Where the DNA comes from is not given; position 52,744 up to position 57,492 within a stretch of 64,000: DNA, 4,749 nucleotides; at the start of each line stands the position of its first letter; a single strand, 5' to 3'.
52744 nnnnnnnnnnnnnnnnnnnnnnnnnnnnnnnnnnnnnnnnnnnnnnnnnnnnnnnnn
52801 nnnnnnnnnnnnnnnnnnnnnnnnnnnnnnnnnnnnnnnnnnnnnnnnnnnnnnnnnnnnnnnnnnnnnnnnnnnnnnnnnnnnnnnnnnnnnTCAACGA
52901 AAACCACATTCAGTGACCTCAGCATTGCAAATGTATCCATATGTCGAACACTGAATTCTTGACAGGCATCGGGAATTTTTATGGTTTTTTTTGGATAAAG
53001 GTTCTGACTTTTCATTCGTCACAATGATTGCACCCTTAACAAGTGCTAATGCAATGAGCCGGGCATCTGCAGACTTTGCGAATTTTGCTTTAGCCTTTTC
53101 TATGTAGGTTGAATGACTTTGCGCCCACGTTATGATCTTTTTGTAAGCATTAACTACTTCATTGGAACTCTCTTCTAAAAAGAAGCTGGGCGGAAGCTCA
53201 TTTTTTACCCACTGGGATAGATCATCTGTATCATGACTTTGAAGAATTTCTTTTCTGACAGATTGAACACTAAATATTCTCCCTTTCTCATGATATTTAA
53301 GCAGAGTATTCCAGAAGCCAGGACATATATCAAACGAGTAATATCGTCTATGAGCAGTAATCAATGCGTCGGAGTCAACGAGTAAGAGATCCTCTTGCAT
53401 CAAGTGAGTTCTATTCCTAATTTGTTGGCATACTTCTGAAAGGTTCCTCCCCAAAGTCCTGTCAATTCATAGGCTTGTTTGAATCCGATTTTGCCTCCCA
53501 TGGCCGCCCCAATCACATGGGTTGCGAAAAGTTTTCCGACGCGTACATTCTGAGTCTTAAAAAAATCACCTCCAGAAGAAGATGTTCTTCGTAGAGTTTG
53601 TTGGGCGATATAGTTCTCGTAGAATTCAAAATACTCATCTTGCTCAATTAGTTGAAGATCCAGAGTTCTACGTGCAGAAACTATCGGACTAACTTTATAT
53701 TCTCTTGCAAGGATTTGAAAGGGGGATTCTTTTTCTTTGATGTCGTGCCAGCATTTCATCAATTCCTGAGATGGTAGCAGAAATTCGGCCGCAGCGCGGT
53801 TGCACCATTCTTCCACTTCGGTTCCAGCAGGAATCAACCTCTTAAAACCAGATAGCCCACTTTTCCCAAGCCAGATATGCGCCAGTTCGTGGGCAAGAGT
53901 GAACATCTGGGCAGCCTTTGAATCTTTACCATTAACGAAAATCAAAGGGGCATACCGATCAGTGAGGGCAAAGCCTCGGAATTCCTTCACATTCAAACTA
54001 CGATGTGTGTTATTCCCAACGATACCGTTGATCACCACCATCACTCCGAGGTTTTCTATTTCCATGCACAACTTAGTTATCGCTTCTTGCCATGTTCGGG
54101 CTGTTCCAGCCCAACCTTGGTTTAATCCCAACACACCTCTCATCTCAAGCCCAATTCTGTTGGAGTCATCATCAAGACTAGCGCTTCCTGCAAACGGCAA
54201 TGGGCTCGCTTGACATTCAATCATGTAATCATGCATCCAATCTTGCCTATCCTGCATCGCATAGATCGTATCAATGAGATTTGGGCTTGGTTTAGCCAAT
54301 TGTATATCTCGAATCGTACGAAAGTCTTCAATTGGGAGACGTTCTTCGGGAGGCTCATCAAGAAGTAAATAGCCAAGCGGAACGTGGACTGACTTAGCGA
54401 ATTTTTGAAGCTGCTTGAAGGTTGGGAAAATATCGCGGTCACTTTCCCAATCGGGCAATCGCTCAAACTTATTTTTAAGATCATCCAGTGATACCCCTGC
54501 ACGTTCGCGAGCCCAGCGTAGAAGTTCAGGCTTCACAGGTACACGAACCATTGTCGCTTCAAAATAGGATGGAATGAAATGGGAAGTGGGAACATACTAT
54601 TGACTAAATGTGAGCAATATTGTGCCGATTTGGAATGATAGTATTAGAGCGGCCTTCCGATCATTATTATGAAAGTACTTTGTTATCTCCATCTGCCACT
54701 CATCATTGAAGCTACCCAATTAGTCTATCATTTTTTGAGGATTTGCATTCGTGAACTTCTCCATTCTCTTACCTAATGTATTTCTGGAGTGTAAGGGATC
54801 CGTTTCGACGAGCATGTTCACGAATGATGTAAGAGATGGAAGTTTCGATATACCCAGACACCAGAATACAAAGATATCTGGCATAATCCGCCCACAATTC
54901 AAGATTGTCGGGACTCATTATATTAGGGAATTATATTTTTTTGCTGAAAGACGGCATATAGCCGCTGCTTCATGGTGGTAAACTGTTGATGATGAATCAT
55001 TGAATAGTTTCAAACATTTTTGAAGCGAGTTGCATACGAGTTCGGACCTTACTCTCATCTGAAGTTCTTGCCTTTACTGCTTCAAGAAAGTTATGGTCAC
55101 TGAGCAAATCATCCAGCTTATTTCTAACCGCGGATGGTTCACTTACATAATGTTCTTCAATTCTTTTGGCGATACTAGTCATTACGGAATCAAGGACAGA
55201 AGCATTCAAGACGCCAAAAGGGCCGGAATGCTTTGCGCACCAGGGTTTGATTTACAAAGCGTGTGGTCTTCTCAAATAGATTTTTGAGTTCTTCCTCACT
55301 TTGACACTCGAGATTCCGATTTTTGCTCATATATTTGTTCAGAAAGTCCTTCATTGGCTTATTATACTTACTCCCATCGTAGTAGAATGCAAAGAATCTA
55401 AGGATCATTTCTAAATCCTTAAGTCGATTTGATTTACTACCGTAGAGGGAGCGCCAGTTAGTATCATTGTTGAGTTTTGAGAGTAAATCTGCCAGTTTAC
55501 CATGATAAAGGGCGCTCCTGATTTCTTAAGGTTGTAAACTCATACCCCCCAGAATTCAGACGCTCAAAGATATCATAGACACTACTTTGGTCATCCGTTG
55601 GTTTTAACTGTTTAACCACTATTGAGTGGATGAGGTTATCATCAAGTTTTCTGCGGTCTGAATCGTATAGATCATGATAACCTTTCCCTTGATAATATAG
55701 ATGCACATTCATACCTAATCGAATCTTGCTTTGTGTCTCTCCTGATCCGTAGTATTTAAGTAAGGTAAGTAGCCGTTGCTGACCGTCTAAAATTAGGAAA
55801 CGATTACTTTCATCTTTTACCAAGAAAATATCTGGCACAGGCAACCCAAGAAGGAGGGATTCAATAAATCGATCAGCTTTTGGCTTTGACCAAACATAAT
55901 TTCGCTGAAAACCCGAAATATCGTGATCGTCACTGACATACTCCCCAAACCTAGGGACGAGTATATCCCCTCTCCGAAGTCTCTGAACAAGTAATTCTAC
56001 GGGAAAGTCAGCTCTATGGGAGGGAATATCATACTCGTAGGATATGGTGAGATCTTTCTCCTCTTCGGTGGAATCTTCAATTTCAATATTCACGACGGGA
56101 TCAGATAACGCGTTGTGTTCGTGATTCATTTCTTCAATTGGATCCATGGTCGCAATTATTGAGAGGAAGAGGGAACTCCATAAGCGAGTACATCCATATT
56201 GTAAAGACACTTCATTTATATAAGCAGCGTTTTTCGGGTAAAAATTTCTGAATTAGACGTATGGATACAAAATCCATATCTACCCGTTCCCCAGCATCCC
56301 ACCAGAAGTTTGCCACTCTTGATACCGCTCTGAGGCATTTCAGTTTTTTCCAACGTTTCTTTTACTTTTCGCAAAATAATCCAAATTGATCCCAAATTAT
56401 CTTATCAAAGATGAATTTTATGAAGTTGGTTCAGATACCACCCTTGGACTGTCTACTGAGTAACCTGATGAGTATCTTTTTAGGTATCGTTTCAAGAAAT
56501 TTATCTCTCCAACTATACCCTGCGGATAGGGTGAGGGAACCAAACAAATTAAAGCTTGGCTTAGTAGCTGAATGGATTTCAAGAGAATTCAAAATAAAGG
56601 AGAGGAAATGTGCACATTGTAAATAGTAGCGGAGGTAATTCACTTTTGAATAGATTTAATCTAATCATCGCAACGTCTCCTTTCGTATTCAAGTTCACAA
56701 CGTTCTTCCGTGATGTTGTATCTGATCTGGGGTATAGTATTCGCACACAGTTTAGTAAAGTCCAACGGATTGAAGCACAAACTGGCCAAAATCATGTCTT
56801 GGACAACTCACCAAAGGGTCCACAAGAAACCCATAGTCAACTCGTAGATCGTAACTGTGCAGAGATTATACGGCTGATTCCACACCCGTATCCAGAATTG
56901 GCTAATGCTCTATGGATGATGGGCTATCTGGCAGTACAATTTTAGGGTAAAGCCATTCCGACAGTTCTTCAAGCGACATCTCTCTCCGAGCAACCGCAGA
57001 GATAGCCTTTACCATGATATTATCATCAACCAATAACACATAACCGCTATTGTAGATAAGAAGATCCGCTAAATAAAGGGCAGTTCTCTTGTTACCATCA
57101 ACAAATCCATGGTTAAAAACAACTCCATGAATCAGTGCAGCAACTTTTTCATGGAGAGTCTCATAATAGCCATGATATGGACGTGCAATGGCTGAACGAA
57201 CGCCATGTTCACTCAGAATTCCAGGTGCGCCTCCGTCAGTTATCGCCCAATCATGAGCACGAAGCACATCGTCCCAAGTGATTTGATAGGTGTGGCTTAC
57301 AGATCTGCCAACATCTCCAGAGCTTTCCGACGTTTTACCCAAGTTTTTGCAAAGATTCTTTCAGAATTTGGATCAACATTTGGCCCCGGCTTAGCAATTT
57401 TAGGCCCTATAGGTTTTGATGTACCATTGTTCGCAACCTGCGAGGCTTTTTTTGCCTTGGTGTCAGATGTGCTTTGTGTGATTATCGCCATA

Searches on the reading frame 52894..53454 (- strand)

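Call 11: search_protein_families(library=pfam, proteins=[window:52894-53454:-], max_evalue=0.01)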
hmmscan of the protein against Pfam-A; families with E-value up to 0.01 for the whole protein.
window:52894-53454:- (186 aa): 1 family
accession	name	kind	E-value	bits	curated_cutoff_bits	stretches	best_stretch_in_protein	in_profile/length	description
PF14367.12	DUF4411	-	8e-36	123.7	23.5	1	25-159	2-133/159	Domain of unknown function (DUF4411)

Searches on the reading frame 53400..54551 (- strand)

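Call 11: search_protein_families(library=pfam, proteins=[window:53400-54551:-], max_evalue=0.01)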
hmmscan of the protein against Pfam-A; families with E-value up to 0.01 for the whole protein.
window:53400-54551:- (383 aa): 2 families
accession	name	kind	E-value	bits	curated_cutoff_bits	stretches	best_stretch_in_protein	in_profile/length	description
PF06114.19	Peptidase_M78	-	4.4e-15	56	22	1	189-295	16-121/123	IrrE N-terminal-like domain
PF20573.4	DUF6782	-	0.004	16.9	27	1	193-227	68-102/241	Putative metallopeptidase family (DUF6782)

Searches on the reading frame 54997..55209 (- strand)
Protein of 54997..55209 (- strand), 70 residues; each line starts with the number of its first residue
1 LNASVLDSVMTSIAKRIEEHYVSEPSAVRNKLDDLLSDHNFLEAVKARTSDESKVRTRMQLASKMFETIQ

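Call 72: search_protein_families(library=pfam, proteins=[window:54997-55209:-], max_evalue=0.01)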
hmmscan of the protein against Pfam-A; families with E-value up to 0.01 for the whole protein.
window:54997-55209:- (70 aa): 1 family
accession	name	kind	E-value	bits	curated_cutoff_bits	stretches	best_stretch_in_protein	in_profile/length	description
PF12765.13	Cohesin_HEAT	-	0.0076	17.1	21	0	31-53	9-31/42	HEAT repeat associated with sister chromatid cohesion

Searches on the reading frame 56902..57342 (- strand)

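Call 11: search_protein_families(library=pfam, proteins=[window:56902-57342:-], max_evalue=0.01)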
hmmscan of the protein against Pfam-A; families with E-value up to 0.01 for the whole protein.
window:56902-57342:- (146 aa): 1 family
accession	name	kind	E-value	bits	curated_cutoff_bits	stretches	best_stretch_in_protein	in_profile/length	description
PF02661.23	Fic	-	1.4e-09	39.1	24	1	22-95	3-92/93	Fic/DOC family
